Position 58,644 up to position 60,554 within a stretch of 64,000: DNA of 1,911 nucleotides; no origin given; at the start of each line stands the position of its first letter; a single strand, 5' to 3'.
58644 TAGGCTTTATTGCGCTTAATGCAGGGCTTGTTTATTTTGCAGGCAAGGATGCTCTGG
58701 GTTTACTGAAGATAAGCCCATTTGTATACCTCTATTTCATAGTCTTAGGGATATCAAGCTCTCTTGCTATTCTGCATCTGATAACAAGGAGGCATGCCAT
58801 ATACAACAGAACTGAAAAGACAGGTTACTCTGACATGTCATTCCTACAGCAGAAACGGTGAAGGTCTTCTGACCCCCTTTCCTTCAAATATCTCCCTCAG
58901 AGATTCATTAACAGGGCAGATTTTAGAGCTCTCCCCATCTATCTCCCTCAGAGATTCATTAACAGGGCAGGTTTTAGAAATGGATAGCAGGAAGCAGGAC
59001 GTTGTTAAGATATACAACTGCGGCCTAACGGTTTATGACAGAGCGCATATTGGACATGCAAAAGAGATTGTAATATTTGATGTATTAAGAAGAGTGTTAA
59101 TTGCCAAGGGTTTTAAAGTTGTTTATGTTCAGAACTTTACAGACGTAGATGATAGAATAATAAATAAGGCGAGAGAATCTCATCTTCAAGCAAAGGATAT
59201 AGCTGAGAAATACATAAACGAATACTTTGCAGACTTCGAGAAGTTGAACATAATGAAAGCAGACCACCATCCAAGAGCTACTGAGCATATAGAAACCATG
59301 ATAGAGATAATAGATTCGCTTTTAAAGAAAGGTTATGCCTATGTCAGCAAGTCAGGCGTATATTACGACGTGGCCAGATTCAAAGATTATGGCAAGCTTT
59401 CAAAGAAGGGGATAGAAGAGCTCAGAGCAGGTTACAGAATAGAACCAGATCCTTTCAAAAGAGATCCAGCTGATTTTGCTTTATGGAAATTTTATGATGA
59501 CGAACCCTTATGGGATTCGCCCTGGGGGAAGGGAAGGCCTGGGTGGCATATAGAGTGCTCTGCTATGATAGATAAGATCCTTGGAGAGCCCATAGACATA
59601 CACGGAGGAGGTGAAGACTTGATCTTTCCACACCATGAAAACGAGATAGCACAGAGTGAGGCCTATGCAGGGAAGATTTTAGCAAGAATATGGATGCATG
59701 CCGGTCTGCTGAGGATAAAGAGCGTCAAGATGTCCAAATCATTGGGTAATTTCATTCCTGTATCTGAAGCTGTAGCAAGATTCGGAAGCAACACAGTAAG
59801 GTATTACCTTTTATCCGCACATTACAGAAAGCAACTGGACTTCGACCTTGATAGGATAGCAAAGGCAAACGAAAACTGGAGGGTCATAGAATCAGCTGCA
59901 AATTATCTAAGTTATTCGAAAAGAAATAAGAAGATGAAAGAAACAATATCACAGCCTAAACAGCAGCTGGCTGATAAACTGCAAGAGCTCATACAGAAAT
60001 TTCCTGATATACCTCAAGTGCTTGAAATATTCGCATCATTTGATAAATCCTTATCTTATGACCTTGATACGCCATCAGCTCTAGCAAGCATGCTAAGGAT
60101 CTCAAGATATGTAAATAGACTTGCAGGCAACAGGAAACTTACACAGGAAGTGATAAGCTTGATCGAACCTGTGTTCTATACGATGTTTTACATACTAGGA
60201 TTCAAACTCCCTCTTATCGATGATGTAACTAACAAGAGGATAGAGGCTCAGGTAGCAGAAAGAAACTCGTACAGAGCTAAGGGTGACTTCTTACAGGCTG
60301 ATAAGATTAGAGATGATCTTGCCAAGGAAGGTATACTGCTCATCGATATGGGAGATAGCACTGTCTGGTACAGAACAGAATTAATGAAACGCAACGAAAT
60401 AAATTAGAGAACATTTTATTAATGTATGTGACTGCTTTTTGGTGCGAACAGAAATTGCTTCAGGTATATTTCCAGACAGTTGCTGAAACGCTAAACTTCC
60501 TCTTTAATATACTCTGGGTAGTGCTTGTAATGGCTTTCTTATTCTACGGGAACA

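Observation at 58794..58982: In-frame 51-nt-period duplication of the conserved N-terminal strand of CysRS, with no nearby canonical start codon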

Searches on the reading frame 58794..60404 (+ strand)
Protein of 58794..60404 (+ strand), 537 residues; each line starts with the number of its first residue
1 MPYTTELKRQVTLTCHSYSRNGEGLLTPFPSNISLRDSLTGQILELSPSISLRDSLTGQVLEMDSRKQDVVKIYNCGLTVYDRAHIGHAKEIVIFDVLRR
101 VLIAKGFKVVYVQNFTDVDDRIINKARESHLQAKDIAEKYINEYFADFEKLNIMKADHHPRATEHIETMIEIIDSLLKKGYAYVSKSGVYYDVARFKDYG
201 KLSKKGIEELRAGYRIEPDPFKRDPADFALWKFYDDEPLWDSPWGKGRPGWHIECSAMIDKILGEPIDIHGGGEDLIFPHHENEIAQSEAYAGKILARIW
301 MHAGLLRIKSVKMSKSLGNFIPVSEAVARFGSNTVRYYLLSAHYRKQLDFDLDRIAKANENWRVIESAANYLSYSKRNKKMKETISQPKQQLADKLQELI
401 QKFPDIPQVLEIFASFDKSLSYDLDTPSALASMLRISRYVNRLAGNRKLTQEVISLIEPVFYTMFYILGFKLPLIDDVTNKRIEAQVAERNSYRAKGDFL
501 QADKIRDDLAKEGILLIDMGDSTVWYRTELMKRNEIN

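Call 6: find_homologous_proteins(query=window:58794-60404:+)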
Query window:58794-60404:+ (537 aa): 8000 proteins with E <= 0.001 among 8000 candidates; the best 120 are listed.
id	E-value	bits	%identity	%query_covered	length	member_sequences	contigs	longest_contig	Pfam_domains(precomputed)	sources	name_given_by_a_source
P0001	0.0e+0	1205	98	100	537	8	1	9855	PF09334.18,PF01406.26,PF01921.25,PF00133.29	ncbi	ncbi:MAG: cysteine--tRNA ligase [Conexivisphaerales archaeon]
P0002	1.1e-174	600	56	90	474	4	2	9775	PF09334.18,PF01406.26,PF01921.25,PF00133.29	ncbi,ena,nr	ncbi:MAG: cysteine--tRNA ligase [Nitrososphaerota archaeon]|nr:cysteine--tRNA ligase [Nitrososphaero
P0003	6.9e-157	541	50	91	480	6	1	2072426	PF09334.18,PF01406.26,PF01921.25,PF00133.29,PF09190.18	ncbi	-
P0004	3.1e-154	533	51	91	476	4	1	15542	PF09334.18,PF01406.26,PF01921.25,PF00133.29,PF09190.18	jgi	jgi:cysteinyl-tRNA synthetase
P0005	4.6e-154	532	52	90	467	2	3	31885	PF09334.18,PF01406.26,PF23493.2,PF01921.25,PF00133.29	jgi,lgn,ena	jgi:cysteinyl-tRNA synthetase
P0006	5.6e-154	532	51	90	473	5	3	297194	PF09334.18,PF01406.26,PF23493.2,PF01921.25,PF00133.29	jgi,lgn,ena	-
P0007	3.3e-153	529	51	90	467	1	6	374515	PF09334.18,PF01406.26,PF01921.25,PF00133.29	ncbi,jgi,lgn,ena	ncbi:MAG: cysteine--tRNA ligase [Conexivisphaerales archaeon]|jgi:cysteinyl-tRNA synthetase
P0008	3.8e-153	529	52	90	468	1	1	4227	PF09334.18,PF01406.26,PF01921.25,PF00133.29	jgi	jgi:cysteinyl-tRNA synthetase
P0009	1.7e-152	527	52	91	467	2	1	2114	PF09334.18,PF01406.26,PF01921.25,PF00133.29,PF09190.18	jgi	jgi:cysteinyl-tRNA synthetase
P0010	6.5e-151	522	50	89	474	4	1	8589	PF09334.18,PF01406.26,PF01921.25,PF00133.29,PF09190.18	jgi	jgi:cysteinyl-tRNA synthetase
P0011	8.3e-151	521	50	91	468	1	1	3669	PF09334.18,PF01406.26,PF01921.25,PF00133.29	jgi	jgi:cysteinyl-tRNA synthetase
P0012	1.5e-150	520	49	91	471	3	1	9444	PF09334.18,PF01406.26,PF23493.2,PF01921.25,PF00133.29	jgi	-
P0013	6.0e-150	518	49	91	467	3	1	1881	PF09334.18,PF01406.26,PF01921.25,PF00133.29,PF09190.18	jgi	jgi:cysteinyl-tRNA synthetase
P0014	1.5e-149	517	51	87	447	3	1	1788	PF09334.18,PF01406.26,PF01921.25,PF00133.29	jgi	-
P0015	2.5e-149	516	49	91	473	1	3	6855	PF09334.18,PF01406.26,PF23493.2,PF01921.25,PF00133.29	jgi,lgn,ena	-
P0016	2.7e-149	516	50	90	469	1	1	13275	PF09334.18,PF01406.26,PF23493.2,PF01921.25,PF00133.29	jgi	jgi:cysteinyl-tRNA synthetase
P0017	5.1e-149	515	50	89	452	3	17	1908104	PF09334.18,PF01406.26,PF23493.2,PF01921.25,PF00133.29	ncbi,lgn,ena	-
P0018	1.4e-148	514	50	91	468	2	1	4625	PF09334.18,PF01406.26,PF01921.25,PF00133.29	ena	-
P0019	1.5e-147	510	51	89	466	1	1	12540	PF09334.18,PF01406.26,PF01921.25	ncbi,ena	-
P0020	3.5e-147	509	49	89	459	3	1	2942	PF09334.18,PF01406.26,PF23493.2,PF09190.18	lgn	-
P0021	9.6e-146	505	49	89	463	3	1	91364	PF09334.18,PF01406.26,PF01921.25,PF00133.29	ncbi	ncbi:MAG: cysteine--tRNA ligase [Conexivisphaerales archaeon]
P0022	4.5e-145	502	49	90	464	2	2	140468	PF09334.18,PF01406.26,PF01921.25,PF00133.29,PF09190.18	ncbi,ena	-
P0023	1.8e-144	500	48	89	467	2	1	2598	PF09334.18,PF01406.26,PF01921.25,PF00133.29,PF09190.18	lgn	-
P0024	1.2e-143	498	51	83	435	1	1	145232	PF09334.18,PF01406.26,PF00133.29,PF09190.18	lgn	-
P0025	2.7e-143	496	49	89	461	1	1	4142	PF09334.18,PF01406.26,PF00133.29,PF09190.18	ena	-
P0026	1.1e-142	494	46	90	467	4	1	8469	PF09334.18,PF01406.26,PF00133.29,PF09190.18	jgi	-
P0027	2.5e-142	493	46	89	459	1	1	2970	PF09334.18,PF01406.26,PF00133.29,PF09190.18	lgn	-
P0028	5.5e-142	492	47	89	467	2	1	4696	PF09334.18,PF01406.26,PF00133.29,PF09190.18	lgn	-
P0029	8.0e-142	492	50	90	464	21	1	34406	PF09334.18,PF01406.26,PF23493.2,PF01921.25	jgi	jgi:cysteinyl-tRNA synthetase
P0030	1.1e-141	491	48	90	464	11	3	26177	PF09334.18,PF01406.26,PF01921.25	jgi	-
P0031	1.7e-141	490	46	89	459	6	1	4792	PF09334.18,PF01406.26,PF00133.29,PF09190.18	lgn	-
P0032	2.9e-141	490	46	90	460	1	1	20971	PF09334.18,PF01406.26,PF00133.29,PF09190.18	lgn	-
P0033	6.1e-141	489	47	89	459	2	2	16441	PF09334.18,PF01406.26,PF23493.2,PF00133.29,PF09190.18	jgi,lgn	jgi:cysteinyl-tRNA synthetase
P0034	1.0e-140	488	47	89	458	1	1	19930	PF09334.18,PF01406.26,PF00133.29,PF09190.18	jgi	jgi:cysteinyl-tRNA synthetase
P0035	1.2e-140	488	46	90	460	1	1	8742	PF09334.18,PF01406.26,PF23493.2,PF00133.29,PF09190.18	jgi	-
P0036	1.2e-140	488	49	89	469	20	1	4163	PF09334.18,PF01406.26,PF00133.29,PF09190.18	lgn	-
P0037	1.2e-140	488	46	90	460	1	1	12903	PF09334.18,PF01406.26,PF23493.2,PF00133.29,PF09190.18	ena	-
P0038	2.4e-140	487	48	90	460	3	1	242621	PF09334.18,PF01406.26,PF01921.25,PF00133.29,PF09190.18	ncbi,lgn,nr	ncbi:MAG: cysteine--tRNA ligase [Candidatus Nitrosocaldaceae archaeon]|nr:MAG: cysteine--tRNA ligase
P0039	5.1e-140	486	46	89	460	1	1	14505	PF09334.18,PF01406.26,PF09190.18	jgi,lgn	jgi:cysteinyl-tRNA synthetase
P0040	6.2e-140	485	48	89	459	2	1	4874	PF09334.18,PF01406.26,PF09190.18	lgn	-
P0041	8.9e-140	485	46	89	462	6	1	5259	PF09334.18,PF01406.26,PF00133.29,PF09190.18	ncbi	-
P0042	2.3e-139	483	49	85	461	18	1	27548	PF09334.18,PF01406.26,PF00133.29,PF09190.18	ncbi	-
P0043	2.4e-139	483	46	90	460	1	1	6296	PF09334.18,PF01406.26,PF23493.2,PF09190.18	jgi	-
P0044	2.9e-139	483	46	89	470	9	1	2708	PF09334.18,PF01406.26,PF00133.29,PF09190.18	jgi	jgi:cysteinyl-tRNA synthetase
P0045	5.0e-139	482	46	90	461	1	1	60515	PF09334.18,PF01406.26,PF00133.29,PF09190.18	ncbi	-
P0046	8.8e-139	482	46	89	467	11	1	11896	PF09334.18,PF01406.26,PF00133.29,PF09190.18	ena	-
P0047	1.5e-138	481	48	88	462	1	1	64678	PF09334.18,PF01406.26,PF00133.29,PF09190.18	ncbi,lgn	-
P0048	1.9e-138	480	49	90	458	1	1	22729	PF09334.18,PF01406.26,PF01921.25,PF00133.29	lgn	-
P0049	2.2e-138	480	45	89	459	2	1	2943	PF09334.18,PF01406.26,PF00133.29,PF09190.18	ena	-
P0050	3.3e-137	476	46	89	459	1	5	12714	PF09334.18,PF01406.26,PF00133.29,PF09190.18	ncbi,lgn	ncbi:MAG: cysteine--tRNA ligase [Nitrososphaerales archaeon]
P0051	3.6e-137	476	46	89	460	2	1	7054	PF09334.18,PF01406.26,PF00133.29,PF09190.18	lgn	-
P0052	4.4e-137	476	48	85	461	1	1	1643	PF09334.18,PF01406.26,PF00133.29,PF09190.18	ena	-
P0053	8.1e-137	475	44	89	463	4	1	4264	PF09334.18,PF01406.26,PF00133.29,PF09190.18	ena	-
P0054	9.6e-137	475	47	87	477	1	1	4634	PF09334.18,PF01406.26,PF01921.25,PF00133.29,PF09190.18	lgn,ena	-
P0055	9.6e-137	475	47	87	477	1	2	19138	PF09334.18,PF01406.26,PF01921.25,PF00133.29,PF09190.18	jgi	jgi:cysteinyl-tRNA synthetase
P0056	1.0e-136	475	47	87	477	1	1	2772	PF09334.18,PF01406.26,PF01921.25,PF00133.29,PF09190.18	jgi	jgi:cysteinyl-tRNA synthetase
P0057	1.1e-136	475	48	90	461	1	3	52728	PF09334.18,PF01406.26,PF01921.25,PF00133.29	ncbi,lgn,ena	-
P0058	1.1e-136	475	48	90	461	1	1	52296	PF09334.18,PF01406.26,PF01921.25,PF00133.29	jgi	-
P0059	1.1e-136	475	48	89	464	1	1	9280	PF09334.18,PF01406.26,PF00133.29,PF09190.18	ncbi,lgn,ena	-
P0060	1.4e-136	474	47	87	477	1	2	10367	PF09334.18,PF01406.26,PF01921.25,PF00133.29,PF09190.18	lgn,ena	-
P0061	1.8e-136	474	48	90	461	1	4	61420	PF09334.18,PF01406.26,PF01921.25,PF00133.29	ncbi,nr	ncbi:MAG: cysteine--tRNA ligase [Nitrososphaeria archaeon]|nr:cysteine--tRNA ligase [Conexivisphaera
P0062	3.2e-136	473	47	87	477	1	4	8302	PF09334.18,PF01406.26,PF01921.25,PF00133.29,PF09190.18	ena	-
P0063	3.6e-136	473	49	90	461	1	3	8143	PF09334.18,PF01406.26,PF01921.25,PF00133.29,PF09190.18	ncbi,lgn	-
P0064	3.7e-136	473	47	87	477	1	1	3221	PF09334.18,PF01406.26,PF01921.25,PF00133.29,PF09190.18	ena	-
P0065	8.6e-136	472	48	85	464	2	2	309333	PF09334.18,PF01406.26,PF09190.18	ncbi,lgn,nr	ncbi:MAG: cysteine--tRNA ligase [Candidatus Nitrosocaldus sp.]|nr:cysteine--tRNA ligase [Candidatus 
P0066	9.3e-136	472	48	90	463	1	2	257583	PF09334.18,PF01406.26,PF01921.25,PF00133.29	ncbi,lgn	-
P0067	9.5e-136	472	49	89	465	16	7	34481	PF09334.18,PF01406.26,PF00133.29,PF09190.18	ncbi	ncbi:MAG: cysteine--tRNA ligase [Candidatus Nitrosocaldus sp.]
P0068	1.3e-135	471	47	89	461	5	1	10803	PF09334.18,PF01406.26,PF09190.18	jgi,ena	-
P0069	1.5e-135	471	47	90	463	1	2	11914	PF09334.18,PF01406.26,PF23493.2,PF00133.29,PF09190.18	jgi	jgi:cysteinyl-tRNA synthetase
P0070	1.9e-135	471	48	88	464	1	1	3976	PF09334.18,PF01406.26,PF01921.25,PF00133.29,PF09190.18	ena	-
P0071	2.4e-135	470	45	89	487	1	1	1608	PF09334.18,PF01406.26,PF01921.25,PF00133.29,PF09190.18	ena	-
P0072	2.7e-135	470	45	90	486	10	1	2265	PF09334.18,PF01406.26,PF01921.25,PF00133.29,PF09190.18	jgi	jgi:cysteinyl-tRNA synthetase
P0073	3.3e-135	470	48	90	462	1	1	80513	PF09334.18,PF01406.26,PF00133.29,PF09190.18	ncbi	-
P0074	3.5e-135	470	47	87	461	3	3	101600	PF09334.18,PF01406.26,PF09190.18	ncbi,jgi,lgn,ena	-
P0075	9.3e-135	468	47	92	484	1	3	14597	PF09334.18,PF01406.26,PF00133.29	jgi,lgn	-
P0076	1.0e-134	468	47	91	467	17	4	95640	PF09334.18,PF01406.26,PF01921.25,PF00133.29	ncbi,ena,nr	ncbi:MAG: cysteine--tRNA ligase [Nitrososphaerota archaeon]|nr:cysteine--tRNA ligase [Nitrososphaero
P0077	1.4e-134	468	47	89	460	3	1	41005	PF09334.18,PF01406.26,PF01921.25,PF00133.29,PF09190.18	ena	-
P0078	1.9e-134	467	45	89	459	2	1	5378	PF09334.18,PF01406.26,PF09190.18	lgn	-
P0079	2.2e-134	467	46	87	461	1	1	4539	PF09334.18,PF01406.26,PF01921.25,PF00133.29,PF09190.18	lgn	-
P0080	2.9e-134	467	47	89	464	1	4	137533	PF09334.18,PF01406.26,PF00133.29,PF09190.18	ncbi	-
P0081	4.4e-134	466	47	89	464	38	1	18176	PF09334.18,PF01406.26,PF00133.29,PF09190.18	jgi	jgi:cysteinyl-tRNA synthetase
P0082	7.7e-134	465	47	86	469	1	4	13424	PF09334.18,PF01406.26,PF01921.25,PF00133.29,PF09190.18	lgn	-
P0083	1.7e-133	464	46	89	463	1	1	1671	PF09334.18,PF01406.26,PF01921.25,PF00133.29,PF09190.18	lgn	-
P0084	2.3e-133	464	47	87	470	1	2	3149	PF09334.18,PF01406.26,PF01921.25,PF00133.29,PF09190.18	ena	-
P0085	2.8e-133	463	47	90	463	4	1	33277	PF09334.18,PF01406.26,PF23493.2,PF00133.29,PF09190.18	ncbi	-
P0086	4.2e-133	463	46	89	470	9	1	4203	PF09334.18,PF01406.26,PF01921.25,PF00133.29,PF09190.18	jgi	-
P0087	9.2e-133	462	47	90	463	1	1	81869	PF09334.18,PF01406.26,PF01921.25,PF00133.29,PF09190.18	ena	-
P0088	1.3e-132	461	46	90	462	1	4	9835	PF09334.18,PF01406.26,PF01921.25,PF00133.29,PF09190.18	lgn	-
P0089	1.3e-132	461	49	86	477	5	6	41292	PF09334.18,PF01406.26,PF00133.29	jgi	-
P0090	2.1e-132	461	45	89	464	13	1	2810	PF09334.18,PF01406.26,PF09190.18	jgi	jgi:cysteinyl-tRNA synthetase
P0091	2.7e-132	460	46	90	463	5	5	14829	PF09334.18,PF01406.26,PF01921.25,PF00133.29,PF09190.18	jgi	-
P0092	2.9e-132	460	48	89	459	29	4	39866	PF09334.18,PF01406.26,PF01921.25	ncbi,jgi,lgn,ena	ncbi:MAG: cysteine--tRNA ligase [Nitrososphaeria archaeon]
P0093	3.6e-132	460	45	89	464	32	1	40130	PF09334.18,PF01406.26,PF09190.18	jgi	jgi:cysteinyl-tRNA synthetase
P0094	4.2e-132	460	46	87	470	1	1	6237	PF09334.18,PF01406.26,PF01921.25,PF00133.29,PF09190.18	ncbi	-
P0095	8.0e-132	459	47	87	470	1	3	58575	PF09334.18,PF01406.26,PF01921.25,PF00133.29,PF09190.18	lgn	-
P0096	1.3e-131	458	46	90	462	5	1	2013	PF09334.18,PF01406.26,PF01921.25,PF00133.29,PF09190.18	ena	-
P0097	1.5e-131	458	50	85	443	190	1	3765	PF09334.18,PF01406.26,PF00133.29,PF09190.18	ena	-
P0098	3.4e-131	457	46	90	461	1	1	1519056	PF09334.18,PF01406.26,PF01921.25,PF00133.29,PF09190.18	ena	-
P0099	6.8e-131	456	46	89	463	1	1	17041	PF09334.18,PF01406.26,PF01921.25,PF00133.29,PF09190.18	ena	-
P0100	8.9e-131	455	44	90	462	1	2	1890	PF09334.18,PF01406.26,PF01921.25,PF00133.29,PF09190.18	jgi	-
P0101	9.6e-131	455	50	85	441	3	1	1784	PF09334.18,PF01406.26,PF00133.29,PF09190.18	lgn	-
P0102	9.8e-131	455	45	90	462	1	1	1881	PF09334.18,PF01406.26,PF01921.25,PF09190.18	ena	-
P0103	1.2e-130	455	48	85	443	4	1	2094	PF09334.18,PF01406.26,PF00133.29,PF09190.18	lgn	-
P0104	1.4e-130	454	45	90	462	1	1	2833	PF09334.18,PF01406.26,PF01921.25,PF00133.29,PF09190.18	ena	-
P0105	1.6e-130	454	45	90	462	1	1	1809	PF09334.18,PF01406.26,PF01921.25,PF00133.29,PF09190.18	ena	-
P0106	1.7e-130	454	45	89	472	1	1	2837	PF09334.18,PF01406.26,PF01921.25,PF00133.29,PF09190.18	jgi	jgi:cysteinyl-tRNA synthetase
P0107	2.0e-130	454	45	90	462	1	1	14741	PF09334.18,PF01406.26,PF01921.25,PF00133.29,PF09190.18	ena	-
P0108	2.6e-130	454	46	90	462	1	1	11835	PF09334.18,PF01406.26,PF01921.25,PF00133.29,PF09190.18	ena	-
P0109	2.6e-130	454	45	90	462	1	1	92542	PF09334.18,PF01406.26,PF01921.25,PF00133.29,PF09190.18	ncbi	ncbi:cysteine--tRNA ligase [Nitrosopumilus sp. S6]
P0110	2.6e-130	454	45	89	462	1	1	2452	PF09334.18,PF01406.26,PF01921.25,PF00133.29,PF09190.18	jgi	-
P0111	2.7e-130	454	46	89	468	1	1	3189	PF09334.18,PF01406.26,PF01921.25,PF00133.29,PF09190.18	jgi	-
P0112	3.1e-130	453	50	86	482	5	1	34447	PF09334.18,PF01406.26,PF00133.29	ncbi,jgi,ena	-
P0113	3.2e-130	453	45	90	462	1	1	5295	PF09334.18,PF01406.26,PF01921.25,PF00133.29,PF09190.18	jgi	-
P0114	3.2e-130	453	46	87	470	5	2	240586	PF09334.18,PF01406.26,PF01921.25,PF00133.29,PF09190.18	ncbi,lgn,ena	ncbi:MAG: cysteine--tRNA ligase [Nitrososphaera sp.]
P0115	3.4e-130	453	45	90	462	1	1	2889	PF09334.18,PF01406.26,PF01921.25,PF00133.29,PF09190.18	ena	-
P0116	3.5e-130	453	45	90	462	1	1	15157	PF09334.18,PF01406.26,PF01921.25,PF00133.29,PF09190.18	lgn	-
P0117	3.6e-130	453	46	89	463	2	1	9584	PF09334.18,PF01406.26,PF01921.25,PF00133.29,PF09190.18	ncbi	ncbi:MAG: cysteine--tRNA ligase [Nitrososphaerota archaeon]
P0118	4.2e-130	453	45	90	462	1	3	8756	PF09334.18,PF01406.26,PF01921.25,PF00133.29,PF09190.18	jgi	-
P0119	4.2e-130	453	44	90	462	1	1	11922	PF09334.18,PF01406.26,PF01921.25,PF00133.29,PF09190.18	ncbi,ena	-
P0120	4.4e-130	453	49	85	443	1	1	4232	PF09334.18,PF01406.26,PF00133.29,PF09190.18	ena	-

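Call 10: find_encoding_contigs(protein=P0001, flank=6000, max_places=10)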
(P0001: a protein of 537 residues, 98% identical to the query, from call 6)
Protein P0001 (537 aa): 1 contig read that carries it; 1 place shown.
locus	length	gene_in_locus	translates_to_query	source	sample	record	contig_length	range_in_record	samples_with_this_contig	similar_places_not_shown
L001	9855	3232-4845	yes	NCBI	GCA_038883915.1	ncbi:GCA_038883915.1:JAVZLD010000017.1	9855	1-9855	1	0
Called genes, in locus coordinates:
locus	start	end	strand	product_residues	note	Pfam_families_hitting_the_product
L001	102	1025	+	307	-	PF01916:DS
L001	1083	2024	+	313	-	PF10120:ThiN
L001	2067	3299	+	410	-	PF13506:Glyco_transf_21, PF00535:Glycos_transf_2, PF10111:Glyco_tranf_2_2, PF13641:Glyco_tranf_2_3, PF13632:Glyco_trans_2_3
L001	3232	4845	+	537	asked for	PF01406:tRNA-synt_1e, PF00133:tRNA-synt_1 (faint), PF09334:tRNA-synt_1g, PF01921:tRNA-synt_1f (weak)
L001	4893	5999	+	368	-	PF07431:DUF1512, PF23542:DUF1512_C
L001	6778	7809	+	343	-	PF08240:ADH_N, PF16912:Glu_dehyd_C, PF00107:ADH_zinc_N, PF13602:ADH_zinc_N_2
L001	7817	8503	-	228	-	PF01569:PAP2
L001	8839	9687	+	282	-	PF00005:ABC_tran, PF02463:SMC_N (faint), PF13175:AAA_15 (faint), PF13304:AAA_21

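Call 11: find_encoding_contigs(protein=window:58794-60404:+, flank=3000, max_places=10)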
Protein window:58794-60404:+ (537 aa): 1 contig read that carries it; 1 place shown.
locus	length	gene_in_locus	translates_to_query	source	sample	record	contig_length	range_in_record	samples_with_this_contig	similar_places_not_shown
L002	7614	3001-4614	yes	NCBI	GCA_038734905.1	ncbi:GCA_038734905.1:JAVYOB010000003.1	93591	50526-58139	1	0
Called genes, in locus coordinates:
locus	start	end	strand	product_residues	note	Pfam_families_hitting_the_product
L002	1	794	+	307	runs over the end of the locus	PF01916:DS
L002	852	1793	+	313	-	PF10120:ThiN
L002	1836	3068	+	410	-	PF13506:Glyco_transf_21, PF00535:Glycos_transf_2, PF10111:Glyco_tranf_2_2, PF13641:Glyco_tranf_2_3, PF13632:Glyco_trans_2_3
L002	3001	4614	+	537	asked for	PF01406:tRNA-synt_1e, PF00133:tRNA-synt_1 (faint), PF09334:tRNA-synt_1g, PF01921:tRNA-synt_1f (weak)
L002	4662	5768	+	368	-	PF07431:DUF1512, PF23542:DUF1512_C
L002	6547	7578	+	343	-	PF08240:ADH_N, PF16912:Glu_dehyd_C, PF00107:ADH_zinc_N, PF13602:ADH_zinc_N_2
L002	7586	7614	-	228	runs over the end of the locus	PF01569:PAP2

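Call 19: find_related_loci(query=A2, collection=genome_contigs, flank=2500)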
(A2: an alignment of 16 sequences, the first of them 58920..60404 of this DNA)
Query A2 (495 aa) in genome_contigs; peptide patterns used: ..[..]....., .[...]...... (x = any residue, [..] = any of these).
600 stretches matched a pattern (row limit reached: there are more); 600 encode a relative of the query (tblastn E <= 1e-3); the best 80 are kept; 80 distinct loci.
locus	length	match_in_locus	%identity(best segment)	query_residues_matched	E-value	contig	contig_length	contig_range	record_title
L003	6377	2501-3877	45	8-490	8e-141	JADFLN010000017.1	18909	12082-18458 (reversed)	MAG: Thaumarchaeota archaeon isolate B52T3L11 B52T3L11_NODE1018, whole genome shotgun sequence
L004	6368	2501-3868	42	7-476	2e-116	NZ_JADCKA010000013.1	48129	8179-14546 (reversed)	Gallibacter intestinalis strain DSM 108706 seq13, whole genome shotgun sequence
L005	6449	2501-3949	40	7-483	1e-115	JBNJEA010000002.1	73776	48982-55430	MAG: Thermodesulfobacteriota bacterium isolate Y23_30dBSe4.bin.113 NODE_97_length_73776_cov_5.151648, whole genome shotg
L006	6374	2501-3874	41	7-483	1e-115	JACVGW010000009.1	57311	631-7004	MAG: Theionarchaea archaeon isolate SZ_28-30 SZ_28-30_NODE_11_length_57311_cov_455.902538, whole genome shotgun sequence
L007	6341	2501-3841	41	29-492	2e-115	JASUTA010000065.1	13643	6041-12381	MAG: Clostridiales bacterium isolate DJKA99_ANT-F21_bin.21 scaffold_1554, whole genome shotgun sequence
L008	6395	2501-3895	41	8-483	4e-114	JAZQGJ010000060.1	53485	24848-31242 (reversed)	MAG: Eubacteriales bacterium isolate T1900044631_TS20190097.MAGScoT_cleanbin_000004 SGB_1033_k141_329102, whole genome s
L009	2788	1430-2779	42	8-475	1e-117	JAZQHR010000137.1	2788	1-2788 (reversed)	MAG: Clostridia bacterium isolate T1900044627_TS20190093.MAGScoT_cleanbin_000023 SGB_957_k141_481977, whole genome shotg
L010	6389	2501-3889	41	12-485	2e-113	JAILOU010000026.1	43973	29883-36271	MAG: Eubacterium sp. isolate RUI314 k141_6815513_flag=1_multi=15.9483_len=43973, whole genome shotgun sequence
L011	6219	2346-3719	39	12-485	1e-112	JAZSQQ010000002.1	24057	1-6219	MAG: Acutalibacteraceae bacterium isolate T1900044542_TS20190008.MAGScoT_cleanbin_000004 SGB_77_k141_983900, whole genom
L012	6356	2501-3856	41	7-483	5e-113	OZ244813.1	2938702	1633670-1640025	MAG: Dehalococcoidia bacterium isolate c597d9ae-e839-4a6c-83f3-3d6bda73bc97 genome assembly, chromosome: 1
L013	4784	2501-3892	41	21-483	5e-113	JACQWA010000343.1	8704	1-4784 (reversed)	MAG: Candidatus Rokuibacteriota bacterium isolate NC_groundwater_1477_Ag_S-0.65um_67_43 S_p65_S5_coassembly_k141_4003635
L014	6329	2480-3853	40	12-485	6e-113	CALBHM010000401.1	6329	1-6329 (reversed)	MAG TPA_asm: uncultured Ruminococcus sp. isolate SRR1747025_bin.14_CONCOCT_v1.1_MAG genome assembly, contig: ERZ808247.2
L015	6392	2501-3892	40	7-485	4e-112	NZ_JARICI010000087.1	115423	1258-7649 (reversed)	MAG: Sporosarcina sp. isolate cluster2_bin.35 k127_382564, whole genome shotgun sequence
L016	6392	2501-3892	41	7-483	4e-112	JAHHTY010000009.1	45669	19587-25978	MAG: Negativibacillus sp. isolate MAG094 MAG094_9, whole genome shotgun sequence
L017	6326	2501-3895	40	7-482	3e-112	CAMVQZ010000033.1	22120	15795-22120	MAG TPA_asm: uncultured Clostridia bacterium isolate SRR8387715_bin.100_metaWRAP_v1.3_MAG genome assembly, contig: ERZ14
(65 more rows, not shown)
